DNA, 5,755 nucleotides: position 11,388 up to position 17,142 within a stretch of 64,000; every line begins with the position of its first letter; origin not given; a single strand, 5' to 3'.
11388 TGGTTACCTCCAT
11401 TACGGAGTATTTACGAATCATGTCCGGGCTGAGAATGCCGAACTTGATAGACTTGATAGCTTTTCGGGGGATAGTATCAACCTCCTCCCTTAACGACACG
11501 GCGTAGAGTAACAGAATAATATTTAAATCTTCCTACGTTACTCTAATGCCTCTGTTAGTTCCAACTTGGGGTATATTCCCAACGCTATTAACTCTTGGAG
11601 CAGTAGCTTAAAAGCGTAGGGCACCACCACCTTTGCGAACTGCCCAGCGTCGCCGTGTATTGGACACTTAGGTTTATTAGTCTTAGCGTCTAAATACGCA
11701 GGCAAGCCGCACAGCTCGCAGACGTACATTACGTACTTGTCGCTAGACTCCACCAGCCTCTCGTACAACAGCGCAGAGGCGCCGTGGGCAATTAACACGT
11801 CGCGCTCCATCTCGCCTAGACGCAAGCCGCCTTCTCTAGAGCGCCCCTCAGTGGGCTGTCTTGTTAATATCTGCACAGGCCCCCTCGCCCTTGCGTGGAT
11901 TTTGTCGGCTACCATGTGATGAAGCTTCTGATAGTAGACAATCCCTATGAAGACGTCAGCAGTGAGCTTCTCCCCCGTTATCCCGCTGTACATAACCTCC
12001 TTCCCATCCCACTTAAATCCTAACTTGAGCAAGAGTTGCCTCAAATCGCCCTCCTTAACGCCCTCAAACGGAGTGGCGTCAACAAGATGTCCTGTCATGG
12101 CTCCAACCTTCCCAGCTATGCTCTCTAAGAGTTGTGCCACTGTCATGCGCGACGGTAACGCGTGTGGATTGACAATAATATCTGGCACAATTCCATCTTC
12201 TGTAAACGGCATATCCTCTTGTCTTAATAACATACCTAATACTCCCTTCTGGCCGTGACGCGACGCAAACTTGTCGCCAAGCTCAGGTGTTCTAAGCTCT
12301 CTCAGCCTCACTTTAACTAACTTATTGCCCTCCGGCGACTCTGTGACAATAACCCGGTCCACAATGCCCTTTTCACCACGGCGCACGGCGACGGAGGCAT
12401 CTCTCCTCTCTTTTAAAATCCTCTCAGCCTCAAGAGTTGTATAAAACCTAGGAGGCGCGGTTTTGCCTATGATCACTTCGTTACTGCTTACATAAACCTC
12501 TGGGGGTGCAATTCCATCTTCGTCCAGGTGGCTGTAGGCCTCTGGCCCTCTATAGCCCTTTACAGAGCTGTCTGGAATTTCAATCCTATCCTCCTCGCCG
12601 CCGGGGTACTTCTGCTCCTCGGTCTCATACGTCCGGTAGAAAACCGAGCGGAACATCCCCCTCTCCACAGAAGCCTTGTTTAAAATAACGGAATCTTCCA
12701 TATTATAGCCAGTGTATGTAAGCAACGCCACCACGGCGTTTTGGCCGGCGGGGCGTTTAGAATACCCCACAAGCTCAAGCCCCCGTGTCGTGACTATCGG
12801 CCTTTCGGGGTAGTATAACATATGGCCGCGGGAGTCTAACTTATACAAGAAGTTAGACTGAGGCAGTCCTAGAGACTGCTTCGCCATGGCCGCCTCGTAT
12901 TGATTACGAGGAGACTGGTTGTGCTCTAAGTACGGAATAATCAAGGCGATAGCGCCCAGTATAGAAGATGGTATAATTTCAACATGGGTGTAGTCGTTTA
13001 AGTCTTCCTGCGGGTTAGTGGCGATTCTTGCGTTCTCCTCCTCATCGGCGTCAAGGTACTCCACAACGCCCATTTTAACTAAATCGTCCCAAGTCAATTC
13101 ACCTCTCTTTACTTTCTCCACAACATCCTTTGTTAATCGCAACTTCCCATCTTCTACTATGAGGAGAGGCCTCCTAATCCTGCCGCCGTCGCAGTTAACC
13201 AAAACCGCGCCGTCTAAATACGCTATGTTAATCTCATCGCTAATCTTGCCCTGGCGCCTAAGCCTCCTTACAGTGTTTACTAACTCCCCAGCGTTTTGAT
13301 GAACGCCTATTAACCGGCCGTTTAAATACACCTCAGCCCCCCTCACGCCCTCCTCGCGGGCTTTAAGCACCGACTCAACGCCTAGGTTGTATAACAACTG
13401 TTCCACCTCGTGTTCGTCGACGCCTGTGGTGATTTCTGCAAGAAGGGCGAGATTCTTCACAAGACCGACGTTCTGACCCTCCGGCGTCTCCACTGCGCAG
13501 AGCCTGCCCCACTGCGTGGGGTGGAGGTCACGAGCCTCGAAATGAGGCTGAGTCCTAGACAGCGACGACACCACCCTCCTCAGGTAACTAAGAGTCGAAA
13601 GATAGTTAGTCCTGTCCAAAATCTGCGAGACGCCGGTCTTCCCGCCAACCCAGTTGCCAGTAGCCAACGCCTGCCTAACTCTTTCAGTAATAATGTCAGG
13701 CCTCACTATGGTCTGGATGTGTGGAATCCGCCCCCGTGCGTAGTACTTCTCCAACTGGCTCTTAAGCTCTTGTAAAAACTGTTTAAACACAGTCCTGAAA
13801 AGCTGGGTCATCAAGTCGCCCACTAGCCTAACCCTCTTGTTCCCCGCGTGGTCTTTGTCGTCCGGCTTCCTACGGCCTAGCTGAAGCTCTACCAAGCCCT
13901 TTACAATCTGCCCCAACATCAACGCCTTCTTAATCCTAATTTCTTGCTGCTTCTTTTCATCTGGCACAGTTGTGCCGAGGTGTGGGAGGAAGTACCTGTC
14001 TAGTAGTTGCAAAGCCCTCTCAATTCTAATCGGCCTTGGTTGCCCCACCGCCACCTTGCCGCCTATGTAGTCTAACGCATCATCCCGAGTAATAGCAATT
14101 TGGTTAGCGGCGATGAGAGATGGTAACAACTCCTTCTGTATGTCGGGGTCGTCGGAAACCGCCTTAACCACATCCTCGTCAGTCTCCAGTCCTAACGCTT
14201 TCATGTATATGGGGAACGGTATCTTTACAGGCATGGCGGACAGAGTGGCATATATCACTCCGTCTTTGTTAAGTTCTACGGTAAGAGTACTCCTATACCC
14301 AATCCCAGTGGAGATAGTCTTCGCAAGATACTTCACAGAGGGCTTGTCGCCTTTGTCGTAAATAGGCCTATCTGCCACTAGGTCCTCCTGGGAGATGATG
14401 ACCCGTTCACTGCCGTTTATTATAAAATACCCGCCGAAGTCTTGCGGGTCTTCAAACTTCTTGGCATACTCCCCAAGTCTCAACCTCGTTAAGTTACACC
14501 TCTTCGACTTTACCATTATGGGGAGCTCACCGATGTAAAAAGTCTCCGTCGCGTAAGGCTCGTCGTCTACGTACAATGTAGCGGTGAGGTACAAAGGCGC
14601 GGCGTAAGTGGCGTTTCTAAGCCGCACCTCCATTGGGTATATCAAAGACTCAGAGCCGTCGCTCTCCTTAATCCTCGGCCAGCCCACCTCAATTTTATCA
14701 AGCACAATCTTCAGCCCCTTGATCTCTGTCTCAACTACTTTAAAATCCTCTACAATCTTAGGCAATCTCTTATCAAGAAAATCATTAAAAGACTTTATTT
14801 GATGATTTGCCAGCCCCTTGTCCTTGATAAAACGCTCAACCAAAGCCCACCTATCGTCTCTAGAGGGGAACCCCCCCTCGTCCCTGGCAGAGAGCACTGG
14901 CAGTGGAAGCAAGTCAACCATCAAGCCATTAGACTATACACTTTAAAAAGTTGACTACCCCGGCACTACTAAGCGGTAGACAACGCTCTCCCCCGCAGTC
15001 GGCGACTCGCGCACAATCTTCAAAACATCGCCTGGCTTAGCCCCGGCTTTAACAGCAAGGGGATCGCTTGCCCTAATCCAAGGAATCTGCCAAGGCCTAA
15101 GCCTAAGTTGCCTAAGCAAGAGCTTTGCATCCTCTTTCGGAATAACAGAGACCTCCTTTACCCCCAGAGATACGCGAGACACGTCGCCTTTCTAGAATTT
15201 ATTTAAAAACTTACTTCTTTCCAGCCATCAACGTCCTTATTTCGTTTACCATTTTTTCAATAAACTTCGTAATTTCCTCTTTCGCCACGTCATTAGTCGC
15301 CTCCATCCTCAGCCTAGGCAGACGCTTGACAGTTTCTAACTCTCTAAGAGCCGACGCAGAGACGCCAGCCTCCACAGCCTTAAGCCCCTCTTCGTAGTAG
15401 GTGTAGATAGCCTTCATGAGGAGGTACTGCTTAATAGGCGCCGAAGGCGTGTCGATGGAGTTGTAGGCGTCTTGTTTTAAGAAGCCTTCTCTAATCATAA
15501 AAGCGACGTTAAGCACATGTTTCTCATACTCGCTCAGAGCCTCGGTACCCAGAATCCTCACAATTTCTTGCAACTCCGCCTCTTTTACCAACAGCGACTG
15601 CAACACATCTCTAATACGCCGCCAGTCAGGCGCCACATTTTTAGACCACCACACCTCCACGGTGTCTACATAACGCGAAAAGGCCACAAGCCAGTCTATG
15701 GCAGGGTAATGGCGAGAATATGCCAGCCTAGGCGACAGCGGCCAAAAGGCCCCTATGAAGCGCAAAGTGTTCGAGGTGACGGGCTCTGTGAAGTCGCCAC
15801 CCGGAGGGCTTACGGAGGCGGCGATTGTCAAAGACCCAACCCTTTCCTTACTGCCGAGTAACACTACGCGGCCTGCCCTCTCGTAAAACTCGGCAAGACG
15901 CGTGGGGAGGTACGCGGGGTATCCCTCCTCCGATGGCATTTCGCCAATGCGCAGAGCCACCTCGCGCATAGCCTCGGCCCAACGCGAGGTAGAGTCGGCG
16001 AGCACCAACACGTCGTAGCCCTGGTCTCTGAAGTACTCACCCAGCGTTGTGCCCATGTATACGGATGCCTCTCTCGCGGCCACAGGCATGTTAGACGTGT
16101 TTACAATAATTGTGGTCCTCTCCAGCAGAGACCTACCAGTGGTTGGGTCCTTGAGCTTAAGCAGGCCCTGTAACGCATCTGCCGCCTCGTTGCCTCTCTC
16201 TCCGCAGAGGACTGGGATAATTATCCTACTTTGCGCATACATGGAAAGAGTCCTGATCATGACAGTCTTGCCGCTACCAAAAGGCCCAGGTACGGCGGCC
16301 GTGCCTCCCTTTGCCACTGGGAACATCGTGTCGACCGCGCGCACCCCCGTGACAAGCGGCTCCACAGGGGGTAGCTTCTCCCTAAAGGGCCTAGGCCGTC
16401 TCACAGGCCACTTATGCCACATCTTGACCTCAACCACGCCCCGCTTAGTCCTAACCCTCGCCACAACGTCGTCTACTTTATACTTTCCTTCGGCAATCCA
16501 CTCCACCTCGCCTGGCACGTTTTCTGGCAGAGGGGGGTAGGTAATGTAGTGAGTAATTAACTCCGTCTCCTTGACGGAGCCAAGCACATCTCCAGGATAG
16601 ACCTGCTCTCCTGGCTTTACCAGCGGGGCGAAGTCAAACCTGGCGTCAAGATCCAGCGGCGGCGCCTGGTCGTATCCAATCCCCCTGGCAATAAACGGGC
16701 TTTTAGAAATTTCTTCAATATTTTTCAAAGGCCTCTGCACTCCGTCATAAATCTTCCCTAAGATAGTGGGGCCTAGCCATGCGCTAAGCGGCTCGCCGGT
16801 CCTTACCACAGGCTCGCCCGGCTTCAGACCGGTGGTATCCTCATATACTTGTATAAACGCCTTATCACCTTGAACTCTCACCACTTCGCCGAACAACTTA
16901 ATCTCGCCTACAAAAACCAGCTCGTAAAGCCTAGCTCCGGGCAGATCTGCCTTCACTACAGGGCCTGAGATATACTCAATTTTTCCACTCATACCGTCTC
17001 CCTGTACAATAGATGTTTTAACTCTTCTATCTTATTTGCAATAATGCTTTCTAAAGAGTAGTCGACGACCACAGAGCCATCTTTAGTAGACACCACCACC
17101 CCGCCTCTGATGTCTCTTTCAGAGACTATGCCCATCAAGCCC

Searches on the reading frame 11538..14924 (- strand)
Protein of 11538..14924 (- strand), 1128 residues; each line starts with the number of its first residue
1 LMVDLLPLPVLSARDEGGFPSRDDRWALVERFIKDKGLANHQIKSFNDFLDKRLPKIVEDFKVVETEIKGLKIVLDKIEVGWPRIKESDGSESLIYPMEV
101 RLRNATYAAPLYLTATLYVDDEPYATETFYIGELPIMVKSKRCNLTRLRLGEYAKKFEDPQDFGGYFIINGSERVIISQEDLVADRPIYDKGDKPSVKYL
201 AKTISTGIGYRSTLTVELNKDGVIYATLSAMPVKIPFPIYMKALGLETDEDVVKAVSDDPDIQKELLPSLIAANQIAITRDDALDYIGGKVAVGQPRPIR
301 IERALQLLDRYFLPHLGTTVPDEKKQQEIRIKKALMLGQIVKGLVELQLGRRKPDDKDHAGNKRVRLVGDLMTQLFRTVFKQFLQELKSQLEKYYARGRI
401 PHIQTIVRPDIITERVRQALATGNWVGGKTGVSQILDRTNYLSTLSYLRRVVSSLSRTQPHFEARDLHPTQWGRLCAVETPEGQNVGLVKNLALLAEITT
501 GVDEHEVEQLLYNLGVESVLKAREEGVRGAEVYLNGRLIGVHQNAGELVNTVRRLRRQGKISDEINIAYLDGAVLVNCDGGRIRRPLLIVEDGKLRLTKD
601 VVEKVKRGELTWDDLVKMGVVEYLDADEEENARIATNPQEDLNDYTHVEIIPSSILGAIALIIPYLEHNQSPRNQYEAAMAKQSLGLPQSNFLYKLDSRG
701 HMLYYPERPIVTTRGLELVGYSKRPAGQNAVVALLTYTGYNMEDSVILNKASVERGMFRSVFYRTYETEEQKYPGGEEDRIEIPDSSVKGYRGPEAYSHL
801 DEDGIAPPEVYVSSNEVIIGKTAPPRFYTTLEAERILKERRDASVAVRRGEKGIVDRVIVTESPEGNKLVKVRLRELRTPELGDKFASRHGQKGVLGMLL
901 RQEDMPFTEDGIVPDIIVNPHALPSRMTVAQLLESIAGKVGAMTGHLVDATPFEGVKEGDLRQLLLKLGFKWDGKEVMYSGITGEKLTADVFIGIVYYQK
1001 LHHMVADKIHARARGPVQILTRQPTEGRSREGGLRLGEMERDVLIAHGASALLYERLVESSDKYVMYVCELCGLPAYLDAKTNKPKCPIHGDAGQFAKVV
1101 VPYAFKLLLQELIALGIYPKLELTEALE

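Call 67: search_protein_families(library=pfam, proteins=[window:11538-14924:-], max_evalue=0.00001)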
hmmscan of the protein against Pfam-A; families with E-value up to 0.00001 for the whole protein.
window:11538-14924:- (1128 aa): 7 families
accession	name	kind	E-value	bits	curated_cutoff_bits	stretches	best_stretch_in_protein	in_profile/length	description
PF00562.33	RNA_pol_Rpb2_6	-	7.1e-143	476.7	23.4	1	660-1030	2-373/373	RNA polymerase Rpb2, domain 6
PF04563.20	RNA_pol_Rpb2_1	-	2.4e-46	158.3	28.2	1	37-413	1-202/203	RNA polymerase beta subunit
PF04561.19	RNA_pol_Rpb2_2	-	4.6e-29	101.9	21.7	1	201-366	18-190/190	RNA polymerase Rpb2, domain 2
PF04565.21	RNA_pol_Rpb2_3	-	3.1e-27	94.9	21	1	434-498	1-68/68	RNA polymerase Rpb2, domain 3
PF04560.25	RNA_pol_Rpb2_7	-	9.1e-27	93.7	32.1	1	1032-1122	1-85/87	RNA polymerase Rpb2, domain 7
PF04566.18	RNA_pol_Rpb2_4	-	1.7e-20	73.3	28.7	1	532-591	1-62/62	RNA polymerase Rpb2, domain 4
PF04567.22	RNA_pol_Rpb2_5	-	2.7e-08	35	21.1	1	612-640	1-29/66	RNA polymerase Rpb2, domain 5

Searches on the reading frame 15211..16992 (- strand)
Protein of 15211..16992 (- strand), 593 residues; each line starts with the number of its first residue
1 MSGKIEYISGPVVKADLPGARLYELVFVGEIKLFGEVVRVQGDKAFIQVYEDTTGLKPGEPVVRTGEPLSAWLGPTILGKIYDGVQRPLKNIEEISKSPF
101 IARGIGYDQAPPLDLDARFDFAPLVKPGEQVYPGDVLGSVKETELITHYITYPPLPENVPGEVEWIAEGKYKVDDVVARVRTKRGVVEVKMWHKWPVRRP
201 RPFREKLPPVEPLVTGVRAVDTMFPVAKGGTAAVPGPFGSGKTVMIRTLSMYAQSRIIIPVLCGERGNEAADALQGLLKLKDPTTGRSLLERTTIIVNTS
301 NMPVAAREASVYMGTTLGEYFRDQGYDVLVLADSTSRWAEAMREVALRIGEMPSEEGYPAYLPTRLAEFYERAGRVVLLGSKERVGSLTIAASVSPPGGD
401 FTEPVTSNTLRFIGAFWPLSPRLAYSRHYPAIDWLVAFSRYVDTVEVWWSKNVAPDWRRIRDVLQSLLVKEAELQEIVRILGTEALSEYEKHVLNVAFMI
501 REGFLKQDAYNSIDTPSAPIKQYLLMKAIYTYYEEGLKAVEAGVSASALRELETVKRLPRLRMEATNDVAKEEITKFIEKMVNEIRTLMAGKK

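Call 67: search_protein_families(library=pfam, proteins=[window:15211-16992:-], max_evalue=0.00001)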
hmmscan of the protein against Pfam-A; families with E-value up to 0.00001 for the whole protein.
window:15211-16992:- (593 aa): 4 families
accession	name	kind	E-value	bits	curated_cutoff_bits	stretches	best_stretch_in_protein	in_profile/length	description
PF00006.31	ATP-synt_ab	-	1.3e-68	231.2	29.5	1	216-439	1-213/213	ATP synthase alpha/beta family, nucleotide-binding domain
PF16886.11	ATP-synt_ab_Xtn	-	1.8e-25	89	25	1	111-198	2-88/88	ATPsynthase alpha/beta subunit barrel-sandwich domain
PF22919.1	ATP-synt_VA_C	-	9.1e-21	74.2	24.7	1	447-544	2-96/101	C-terminal domain of V and A type ATP synthase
PF02874.29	ATP-synt_ab_N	-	4.8e-14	53.1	20.9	1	8-66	4-69/69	ATP synthase alpha/beta family, beta-barrel domain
